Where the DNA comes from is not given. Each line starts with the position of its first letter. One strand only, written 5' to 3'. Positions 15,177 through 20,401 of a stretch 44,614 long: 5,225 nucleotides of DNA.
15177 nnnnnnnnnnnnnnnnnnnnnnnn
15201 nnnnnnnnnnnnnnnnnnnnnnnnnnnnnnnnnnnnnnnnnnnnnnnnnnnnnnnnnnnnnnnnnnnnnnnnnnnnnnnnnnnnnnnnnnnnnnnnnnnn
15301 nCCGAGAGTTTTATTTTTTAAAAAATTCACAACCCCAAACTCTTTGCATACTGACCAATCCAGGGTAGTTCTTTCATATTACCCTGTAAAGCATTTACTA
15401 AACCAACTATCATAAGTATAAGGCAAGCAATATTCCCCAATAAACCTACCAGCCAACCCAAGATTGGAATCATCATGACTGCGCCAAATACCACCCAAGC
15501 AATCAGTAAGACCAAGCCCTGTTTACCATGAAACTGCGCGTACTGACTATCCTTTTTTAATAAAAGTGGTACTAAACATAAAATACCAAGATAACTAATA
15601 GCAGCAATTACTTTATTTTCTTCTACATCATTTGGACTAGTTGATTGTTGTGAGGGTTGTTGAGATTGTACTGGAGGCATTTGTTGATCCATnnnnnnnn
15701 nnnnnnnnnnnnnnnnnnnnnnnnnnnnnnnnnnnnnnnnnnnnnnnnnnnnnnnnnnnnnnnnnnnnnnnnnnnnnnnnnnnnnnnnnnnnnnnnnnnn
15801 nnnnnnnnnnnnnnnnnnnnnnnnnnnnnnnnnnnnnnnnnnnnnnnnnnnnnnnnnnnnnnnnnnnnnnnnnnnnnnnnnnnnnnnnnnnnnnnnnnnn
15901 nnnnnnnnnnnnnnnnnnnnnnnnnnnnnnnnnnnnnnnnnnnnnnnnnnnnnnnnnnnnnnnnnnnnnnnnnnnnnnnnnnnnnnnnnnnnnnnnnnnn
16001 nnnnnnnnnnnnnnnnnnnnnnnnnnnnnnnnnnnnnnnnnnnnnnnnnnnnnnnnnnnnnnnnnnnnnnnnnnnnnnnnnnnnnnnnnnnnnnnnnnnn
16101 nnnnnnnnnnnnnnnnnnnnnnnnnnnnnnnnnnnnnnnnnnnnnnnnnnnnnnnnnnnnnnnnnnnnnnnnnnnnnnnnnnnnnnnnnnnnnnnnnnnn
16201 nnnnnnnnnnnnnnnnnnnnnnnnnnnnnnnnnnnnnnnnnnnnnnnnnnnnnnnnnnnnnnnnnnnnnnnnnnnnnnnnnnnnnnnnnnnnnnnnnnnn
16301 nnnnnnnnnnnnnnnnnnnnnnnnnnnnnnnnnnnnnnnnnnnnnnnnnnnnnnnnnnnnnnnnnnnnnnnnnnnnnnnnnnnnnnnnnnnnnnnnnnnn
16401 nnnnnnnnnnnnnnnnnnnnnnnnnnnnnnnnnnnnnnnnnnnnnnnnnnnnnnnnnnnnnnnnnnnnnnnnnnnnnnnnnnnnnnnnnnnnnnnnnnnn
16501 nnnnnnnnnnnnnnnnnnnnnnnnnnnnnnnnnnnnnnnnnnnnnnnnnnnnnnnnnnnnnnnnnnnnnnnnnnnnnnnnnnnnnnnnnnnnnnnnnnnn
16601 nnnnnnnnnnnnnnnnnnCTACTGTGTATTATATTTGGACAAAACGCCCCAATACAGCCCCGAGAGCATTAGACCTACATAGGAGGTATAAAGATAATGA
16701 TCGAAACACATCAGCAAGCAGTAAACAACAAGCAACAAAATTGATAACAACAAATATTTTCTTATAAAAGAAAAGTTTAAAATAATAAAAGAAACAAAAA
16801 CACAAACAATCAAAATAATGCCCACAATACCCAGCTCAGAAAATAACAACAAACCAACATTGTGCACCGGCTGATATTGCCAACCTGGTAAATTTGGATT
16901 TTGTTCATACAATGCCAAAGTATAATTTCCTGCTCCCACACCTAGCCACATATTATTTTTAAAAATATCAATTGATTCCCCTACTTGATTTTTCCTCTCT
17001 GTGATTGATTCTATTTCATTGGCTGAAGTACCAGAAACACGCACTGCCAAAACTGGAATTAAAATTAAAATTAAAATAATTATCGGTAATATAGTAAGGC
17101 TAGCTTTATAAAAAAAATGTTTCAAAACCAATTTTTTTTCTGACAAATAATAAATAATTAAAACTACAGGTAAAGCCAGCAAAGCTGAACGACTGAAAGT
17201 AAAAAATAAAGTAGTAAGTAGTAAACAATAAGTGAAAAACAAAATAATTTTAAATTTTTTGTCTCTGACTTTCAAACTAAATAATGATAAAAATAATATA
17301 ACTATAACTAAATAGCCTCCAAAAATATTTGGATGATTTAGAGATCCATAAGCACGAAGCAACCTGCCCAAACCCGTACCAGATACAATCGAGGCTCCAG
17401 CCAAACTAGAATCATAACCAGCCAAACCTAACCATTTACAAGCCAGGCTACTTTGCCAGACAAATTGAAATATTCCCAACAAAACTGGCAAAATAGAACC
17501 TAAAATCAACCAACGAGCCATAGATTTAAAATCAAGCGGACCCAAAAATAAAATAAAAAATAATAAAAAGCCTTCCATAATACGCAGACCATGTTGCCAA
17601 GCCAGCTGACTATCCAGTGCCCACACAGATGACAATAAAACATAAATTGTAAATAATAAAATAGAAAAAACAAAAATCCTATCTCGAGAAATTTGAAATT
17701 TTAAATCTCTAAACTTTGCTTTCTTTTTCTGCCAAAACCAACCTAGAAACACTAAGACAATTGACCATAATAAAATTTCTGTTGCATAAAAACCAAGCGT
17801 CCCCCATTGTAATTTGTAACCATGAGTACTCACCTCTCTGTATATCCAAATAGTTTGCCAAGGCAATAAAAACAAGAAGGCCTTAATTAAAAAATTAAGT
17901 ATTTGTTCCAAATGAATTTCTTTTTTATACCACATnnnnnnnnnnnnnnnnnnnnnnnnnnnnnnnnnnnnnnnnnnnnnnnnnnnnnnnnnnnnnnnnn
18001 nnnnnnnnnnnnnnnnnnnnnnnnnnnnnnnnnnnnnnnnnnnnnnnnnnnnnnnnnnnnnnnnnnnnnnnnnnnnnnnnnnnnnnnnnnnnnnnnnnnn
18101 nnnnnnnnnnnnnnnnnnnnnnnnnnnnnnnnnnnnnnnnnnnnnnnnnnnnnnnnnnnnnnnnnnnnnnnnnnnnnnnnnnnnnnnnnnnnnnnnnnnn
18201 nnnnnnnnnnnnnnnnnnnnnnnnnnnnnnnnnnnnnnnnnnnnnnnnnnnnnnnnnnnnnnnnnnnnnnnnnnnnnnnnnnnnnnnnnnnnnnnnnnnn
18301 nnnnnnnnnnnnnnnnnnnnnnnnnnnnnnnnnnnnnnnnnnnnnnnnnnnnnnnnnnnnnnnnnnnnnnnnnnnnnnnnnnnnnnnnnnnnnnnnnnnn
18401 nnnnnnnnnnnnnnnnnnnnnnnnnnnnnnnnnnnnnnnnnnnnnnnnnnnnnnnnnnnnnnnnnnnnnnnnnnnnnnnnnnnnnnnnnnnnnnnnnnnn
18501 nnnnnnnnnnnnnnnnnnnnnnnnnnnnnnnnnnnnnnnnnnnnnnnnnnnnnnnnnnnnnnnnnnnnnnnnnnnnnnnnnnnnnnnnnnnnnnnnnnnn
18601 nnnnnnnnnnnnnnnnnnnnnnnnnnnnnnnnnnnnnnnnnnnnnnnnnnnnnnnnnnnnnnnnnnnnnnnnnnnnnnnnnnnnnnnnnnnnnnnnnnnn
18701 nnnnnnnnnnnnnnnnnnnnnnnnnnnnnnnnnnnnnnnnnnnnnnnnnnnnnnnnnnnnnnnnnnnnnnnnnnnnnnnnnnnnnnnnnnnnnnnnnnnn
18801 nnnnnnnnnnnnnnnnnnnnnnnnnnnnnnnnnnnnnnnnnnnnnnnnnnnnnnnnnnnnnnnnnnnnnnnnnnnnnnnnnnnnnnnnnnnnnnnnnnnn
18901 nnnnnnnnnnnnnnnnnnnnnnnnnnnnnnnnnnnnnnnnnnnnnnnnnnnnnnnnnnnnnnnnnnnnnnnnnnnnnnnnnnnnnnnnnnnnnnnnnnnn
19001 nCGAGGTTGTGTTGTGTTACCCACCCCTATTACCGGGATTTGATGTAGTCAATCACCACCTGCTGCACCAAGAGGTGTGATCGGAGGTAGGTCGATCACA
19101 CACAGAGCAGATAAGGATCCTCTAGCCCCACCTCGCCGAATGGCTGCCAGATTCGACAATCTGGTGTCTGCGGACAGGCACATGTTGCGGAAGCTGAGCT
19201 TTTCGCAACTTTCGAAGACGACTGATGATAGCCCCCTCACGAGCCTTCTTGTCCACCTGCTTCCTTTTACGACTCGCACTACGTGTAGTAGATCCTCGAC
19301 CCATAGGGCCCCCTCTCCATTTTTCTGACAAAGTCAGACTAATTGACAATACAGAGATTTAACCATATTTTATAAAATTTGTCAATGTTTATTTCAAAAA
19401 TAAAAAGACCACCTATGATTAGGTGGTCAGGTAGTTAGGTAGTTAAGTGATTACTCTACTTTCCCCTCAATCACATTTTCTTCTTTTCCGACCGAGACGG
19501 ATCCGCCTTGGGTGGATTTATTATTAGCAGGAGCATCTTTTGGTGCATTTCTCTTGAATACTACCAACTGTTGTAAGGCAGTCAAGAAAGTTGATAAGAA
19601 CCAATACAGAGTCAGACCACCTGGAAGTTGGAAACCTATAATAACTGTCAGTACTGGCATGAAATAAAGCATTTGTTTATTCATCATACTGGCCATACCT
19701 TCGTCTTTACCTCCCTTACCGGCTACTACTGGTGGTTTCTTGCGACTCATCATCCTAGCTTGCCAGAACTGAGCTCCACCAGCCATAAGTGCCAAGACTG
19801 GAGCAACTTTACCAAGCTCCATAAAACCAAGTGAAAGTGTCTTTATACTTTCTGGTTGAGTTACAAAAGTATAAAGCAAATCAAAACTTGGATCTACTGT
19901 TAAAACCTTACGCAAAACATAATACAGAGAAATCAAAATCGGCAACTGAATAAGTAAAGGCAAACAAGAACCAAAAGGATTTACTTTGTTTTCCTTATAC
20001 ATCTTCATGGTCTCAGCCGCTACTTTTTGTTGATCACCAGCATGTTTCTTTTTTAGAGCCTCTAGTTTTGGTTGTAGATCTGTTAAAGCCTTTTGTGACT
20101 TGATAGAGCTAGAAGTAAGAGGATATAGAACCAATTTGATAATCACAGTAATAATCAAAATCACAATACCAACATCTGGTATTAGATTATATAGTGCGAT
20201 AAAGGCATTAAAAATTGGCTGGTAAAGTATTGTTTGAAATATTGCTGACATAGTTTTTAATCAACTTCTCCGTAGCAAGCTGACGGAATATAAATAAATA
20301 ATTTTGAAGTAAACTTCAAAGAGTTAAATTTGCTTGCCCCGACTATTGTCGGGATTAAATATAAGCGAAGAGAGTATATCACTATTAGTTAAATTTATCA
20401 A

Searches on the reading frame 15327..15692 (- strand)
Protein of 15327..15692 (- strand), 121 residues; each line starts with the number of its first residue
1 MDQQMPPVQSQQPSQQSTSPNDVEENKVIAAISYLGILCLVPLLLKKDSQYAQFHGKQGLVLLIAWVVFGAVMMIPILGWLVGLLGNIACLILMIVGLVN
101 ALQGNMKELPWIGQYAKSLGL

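Call 8: search_protein_families(library=pfam, proteins=[window:15327-15692:-], max_evalue=0.001)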
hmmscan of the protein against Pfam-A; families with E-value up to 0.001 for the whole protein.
window:15327-15692:- (121 aa): 1 family
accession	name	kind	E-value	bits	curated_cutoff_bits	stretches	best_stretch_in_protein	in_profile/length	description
PF09685.15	DUF4870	-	6.7e-07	29.7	25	1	37-112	24-103/107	Domain of unknown function (DUF4870)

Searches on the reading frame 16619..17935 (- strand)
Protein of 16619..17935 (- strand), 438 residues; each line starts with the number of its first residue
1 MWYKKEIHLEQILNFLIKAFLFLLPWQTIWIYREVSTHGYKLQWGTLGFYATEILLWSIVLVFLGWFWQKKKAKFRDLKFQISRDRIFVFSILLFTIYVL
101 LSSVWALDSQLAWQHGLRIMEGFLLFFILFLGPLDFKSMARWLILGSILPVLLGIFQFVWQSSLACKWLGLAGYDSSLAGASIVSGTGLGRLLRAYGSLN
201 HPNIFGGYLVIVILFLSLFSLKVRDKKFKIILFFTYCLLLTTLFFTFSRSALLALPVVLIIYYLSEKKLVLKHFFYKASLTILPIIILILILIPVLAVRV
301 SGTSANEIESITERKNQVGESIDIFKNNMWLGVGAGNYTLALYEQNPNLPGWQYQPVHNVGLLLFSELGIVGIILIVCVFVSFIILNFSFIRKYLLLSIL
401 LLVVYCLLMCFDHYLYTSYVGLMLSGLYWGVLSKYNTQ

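Call 8: search_protein_families(library=pfam, proteins=[window:16619-17935:-], max_evalue=0.001)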
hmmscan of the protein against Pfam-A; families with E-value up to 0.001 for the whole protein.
window:16619-17935:- (438 aa): 1 family
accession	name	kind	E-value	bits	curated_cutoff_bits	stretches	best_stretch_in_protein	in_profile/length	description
PF04932.20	Wzy_C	-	5.7e-18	65.6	31.7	1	237-377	4-149/149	O-Antigen ligase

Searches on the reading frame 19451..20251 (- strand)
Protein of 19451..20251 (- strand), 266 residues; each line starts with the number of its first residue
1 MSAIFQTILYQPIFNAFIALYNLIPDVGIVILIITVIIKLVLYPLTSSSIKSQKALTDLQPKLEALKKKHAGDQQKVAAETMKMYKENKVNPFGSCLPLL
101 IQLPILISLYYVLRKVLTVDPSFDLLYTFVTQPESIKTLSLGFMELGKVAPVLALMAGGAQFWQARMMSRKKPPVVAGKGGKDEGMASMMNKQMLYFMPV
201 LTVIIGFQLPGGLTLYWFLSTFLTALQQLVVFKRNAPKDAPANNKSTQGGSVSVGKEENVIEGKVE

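Call 9: search_protein_families(library=pfam, proteins=[window:19451-20251:-], max_evalue=0.001)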
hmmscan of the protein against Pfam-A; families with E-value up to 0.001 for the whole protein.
window:19451-20251:- (266 aa): 1 family
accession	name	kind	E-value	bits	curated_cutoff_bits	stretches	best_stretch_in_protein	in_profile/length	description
PF02096.25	60KD_IMP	-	1.1e-48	165.8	35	1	28-231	2-161/163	60Kd inner membrane protein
